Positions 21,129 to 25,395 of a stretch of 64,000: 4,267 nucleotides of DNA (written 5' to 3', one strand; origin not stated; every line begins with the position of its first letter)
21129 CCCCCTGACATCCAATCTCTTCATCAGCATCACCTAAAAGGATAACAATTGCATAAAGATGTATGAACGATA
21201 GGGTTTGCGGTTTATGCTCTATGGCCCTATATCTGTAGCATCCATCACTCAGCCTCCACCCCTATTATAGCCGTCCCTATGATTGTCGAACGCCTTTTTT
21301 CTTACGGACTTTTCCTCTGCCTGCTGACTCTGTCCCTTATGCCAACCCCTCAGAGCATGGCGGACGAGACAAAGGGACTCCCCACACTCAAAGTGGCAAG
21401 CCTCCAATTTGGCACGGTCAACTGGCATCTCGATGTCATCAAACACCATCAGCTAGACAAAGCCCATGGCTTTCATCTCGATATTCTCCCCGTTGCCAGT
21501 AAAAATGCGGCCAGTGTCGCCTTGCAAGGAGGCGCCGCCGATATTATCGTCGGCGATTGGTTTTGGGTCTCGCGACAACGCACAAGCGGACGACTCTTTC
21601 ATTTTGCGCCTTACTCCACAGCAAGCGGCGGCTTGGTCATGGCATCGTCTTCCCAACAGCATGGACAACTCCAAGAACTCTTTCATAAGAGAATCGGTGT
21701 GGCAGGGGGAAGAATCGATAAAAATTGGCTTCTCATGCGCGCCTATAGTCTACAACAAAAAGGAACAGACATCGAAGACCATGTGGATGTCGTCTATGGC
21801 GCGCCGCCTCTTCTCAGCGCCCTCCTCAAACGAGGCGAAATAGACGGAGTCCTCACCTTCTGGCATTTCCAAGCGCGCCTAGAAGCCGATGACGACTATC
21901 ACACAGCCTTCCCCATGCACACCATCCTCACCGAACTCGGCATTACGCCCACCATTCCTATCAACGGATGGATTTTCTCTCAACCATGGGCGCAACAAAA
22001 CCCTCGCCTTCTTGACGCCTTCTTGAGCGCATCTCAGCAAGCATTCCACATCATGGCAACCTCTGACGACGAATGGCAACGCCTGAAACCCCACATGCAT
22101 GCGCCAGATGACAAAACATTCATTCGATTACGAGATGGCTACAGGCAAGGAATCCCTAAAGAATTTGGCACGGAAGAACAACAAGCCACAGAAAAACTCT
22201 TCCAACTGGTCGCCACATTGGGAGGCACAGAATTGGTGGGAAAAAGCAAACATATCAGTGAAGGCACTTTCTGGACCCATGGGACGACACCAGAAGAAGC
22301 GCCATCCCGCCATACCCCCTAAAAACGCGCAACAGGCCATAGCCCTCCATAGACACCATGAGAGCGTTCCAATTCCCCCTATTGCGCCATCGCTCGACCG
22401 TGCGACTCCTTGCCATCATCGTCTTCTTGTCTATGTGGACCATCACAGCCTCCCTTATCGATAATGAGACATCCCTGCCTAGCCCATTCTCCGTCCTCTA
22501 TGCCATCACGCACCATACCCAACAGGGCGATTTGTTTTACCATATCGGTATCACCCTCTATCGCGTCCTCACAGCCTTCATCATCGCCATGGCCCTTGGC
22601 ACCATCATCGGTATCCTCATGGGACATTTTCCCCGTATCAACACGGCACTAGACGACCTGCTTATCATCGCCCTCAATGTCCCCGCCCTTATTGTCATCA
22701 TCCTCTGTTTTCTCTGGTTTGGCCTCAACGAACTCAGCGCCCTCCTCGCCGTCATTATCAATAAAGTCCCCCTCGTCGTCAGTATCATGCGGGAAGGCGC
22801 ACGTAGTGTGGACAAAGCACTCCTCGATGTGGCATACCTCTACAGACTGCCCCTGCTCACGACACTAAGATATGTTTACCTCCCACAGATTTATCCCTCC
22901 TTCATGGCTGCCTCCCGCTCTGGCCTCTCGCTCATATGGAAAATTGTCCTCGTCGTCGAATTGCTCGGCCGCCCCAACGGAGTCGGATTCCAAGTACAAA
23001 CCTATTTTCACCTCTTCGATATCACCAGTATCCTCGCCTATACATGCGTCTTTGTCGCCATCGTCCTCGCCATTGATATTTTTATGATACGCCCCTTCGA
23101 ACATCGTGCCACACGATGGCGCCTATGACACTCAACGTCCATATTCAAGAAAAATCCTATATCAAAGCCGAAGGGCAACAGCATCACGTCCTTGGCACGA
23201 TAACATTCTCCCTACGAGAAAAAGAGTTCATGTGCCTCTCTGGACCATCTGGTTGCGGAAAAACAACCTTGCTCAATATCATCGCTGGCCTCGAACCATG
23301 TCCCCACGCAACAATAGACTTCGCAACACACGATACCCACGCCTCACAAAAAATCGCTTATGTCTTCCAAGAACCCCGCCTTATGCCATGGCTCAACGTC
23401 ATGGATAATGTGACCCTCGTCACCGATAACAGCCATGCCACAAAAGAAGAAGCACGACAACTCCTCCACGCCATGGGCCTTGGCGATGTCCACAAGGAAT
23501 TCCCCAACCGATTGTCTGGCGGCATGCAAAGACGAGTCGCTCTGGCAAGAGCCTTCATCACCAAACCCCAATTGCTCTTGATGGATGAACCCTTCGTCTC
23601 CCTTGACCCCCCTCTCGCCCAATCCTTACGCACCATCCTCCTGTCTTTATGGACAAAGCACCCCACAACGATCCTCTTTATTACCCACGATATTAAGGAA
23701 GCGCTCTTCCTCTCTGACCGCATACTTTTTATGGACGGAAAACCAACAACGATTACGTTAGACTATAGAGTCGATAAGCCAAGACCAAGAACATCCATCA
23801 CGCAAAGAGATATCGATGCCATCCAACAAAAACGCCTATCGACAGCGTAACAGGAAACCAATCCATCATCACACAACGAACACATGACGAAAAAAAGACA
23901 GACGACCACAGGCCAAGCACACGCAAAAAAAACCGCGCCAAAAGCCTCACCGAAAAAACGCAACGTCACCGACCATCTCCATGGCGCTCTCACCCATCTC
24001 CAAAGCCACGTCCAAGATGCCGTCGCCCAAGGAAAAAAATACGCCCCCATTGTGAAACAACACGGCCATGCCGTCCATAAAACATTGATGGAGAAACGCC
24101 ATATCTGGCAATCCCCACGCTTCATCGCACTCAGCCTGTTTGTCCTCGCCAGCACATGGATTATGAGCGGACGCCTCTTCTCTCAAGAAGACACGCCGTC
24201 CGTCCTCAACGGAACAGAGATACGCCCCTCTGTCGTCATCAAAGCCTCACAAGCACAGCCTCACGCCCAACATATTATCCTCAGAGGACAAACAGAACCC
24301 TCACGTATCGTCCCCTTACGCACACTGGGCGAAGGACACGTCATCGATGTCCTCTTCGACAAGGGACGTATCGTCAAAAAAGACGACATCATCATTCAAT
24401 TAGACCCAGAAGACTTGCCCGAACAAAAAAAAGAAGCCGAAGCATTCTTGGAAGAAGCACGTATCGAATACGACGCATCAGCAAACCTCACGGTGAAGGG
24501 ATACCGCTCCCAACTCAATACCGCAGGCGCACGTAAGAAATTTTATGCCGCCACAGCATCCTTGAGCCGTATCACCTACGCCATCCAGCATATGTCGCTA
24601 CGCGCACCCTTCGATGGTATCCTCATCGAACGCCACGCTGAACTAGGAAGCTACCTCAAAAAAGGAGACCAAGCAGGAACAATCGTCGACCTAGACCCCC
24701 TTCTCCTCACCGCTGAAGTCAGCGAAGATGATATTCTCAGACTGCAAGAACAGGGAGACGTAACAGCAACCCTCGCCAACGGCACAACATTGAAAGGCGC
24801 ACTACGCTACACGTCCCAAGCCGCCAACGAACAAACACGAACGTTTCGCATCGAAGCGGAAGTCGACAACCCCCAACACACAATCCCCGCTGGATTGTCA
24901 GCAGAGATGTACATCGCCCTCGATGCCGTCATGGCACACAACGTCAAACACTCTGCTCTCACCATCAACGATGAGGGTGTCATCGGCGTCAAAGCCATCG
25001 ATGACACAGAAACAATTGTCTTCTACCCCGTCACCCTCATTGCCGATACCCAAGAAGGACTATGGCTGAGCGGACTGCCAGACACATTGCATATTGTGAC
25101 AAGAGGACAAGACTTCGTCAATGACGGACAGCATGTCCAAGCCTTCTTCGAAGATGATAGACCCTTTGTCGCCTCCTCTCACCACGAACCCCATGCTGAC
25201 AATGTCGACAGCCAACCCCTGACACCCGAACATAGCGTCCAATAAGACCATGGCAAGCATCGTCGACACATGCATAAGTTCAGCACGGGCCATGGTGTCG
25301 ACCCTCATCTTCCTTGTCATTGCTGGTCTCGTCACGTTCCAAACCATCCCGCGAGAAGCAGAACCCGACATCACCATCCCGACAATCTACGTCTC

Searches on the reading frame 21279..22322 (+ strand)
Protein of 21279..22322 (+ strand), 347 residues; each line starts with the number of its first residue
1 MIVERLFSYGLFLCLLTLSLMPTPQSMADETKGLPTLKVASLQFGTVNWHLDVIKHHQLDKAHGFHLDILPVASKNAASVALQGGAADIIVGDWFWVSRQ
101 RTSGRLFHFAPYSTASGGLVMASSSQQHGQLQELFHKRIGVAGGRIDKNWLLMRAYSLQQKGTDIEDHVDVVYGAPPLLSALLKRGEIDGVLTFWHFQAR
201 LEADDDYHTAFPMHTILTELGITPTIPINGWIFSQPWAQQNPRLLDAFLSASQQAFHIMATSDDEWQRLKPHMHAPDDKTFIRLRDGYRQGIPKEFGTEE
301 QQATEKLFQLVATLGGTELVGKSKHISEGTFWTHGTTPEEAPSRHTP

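Call 55: search_protein_families(library=pfam, proteins=[window:21279-22322:+], max_evalue=0.00001)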
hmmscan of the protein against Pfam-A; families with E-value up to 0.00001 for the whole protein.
window:21279-22322:+ (347 aa): 1 family
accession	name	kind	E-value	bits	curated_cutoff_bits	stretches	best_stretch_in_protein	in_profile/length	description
PF13379.11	NMT1_2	-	5.8e-06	26.7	24.7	1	151-260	137-239/252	NMT1-like family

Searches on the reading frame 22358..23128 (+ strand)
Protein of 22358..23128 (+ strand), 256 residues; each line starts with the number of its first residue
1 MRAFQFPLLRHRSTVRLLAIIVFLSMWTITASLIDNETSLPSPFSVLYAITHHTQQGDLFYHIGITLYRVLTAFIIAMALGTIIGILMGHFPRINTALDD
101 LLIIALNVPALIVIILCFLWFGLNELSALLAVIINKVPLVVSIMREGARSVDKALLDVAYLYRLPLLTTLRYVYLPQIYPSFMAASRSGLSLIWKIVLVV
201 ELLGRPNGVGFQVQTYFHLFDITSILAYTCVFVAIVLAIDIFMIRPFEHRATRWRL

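Call 55: search_protein_families(library=pfam, proteins=[window:22358-23128:+], max_evalue=0.00001)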
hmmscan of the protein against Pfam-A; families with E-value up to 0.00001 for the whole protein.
window:22358-23128:+ (256 aa): 1 family
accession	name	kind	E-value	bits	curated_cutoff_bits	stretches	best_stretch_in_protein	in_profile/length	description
PF00528.27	BPD_transp_1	-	1.4e-19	70.9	26.4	1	81-243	1-175/184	Binding-protein-dependent transport system inner membrane component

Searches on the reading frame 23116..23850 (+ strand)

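Call 56: search_protein_families(library=pfam, proteins=[window:23116-23850:+], max_evalue=0.00001)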
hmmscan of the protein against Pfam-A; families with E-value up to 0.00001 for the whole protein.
window:23116-23850:+ (244 aa): 2 families
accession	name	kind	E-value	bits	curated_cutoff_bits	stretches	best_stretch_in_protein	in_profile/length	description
PF00005.33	ABC_tran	-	6.7e-32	111.4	25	1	28-160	3-136/137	ABC transporter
PF13304.12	AAA_21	-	6.3e-09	36.8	27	0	94-192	202-299/304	AAA domain, putative AbiEii toxin, Type IV TA system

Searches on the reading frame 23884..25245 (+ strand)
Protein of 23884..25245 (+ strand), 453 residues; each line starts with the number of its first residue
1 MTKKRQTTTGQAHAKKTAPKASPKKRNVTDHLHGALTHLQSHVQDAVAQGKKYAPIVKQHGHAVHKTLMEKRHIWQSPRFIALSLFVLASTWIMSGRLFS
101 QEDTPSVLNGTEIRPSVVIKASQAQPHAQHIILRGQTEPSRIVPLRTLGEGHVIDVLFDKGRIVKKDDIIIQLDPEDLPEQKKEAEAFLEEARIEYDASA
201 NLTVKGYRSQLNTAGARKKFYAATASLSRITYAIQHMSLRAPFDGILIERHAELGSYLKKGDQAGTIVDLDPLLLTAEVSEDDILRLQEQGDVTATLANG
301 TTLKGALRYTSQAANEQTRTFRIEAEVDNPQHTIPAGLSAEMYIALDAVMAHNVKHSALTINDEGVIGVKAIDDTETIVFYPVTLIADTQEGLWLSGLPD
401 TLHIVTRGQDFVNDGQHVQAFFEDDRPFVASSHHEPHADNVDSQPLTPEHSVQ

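Call 56: search_protein_families(library=pfam, proteins=[window:23884-25245:+], max_evalue=0.00001)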
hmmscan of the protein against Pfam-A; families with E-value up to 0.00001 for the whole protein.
window:23884-25245:+ (453 aa): 2 families
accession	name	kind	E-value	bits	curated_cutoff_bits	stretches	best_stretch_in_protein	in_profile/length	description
PF16576.10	HlyD_D23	-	1.7e-18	67.2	30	1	149-336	26-210/214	Barrel-sandwich domain of CusB or HlyD membrane-fusion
PF13437.12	HlyD_3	-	7.6e-17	62.4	22.2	1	239-332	2-101/106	HlyD family secretion protein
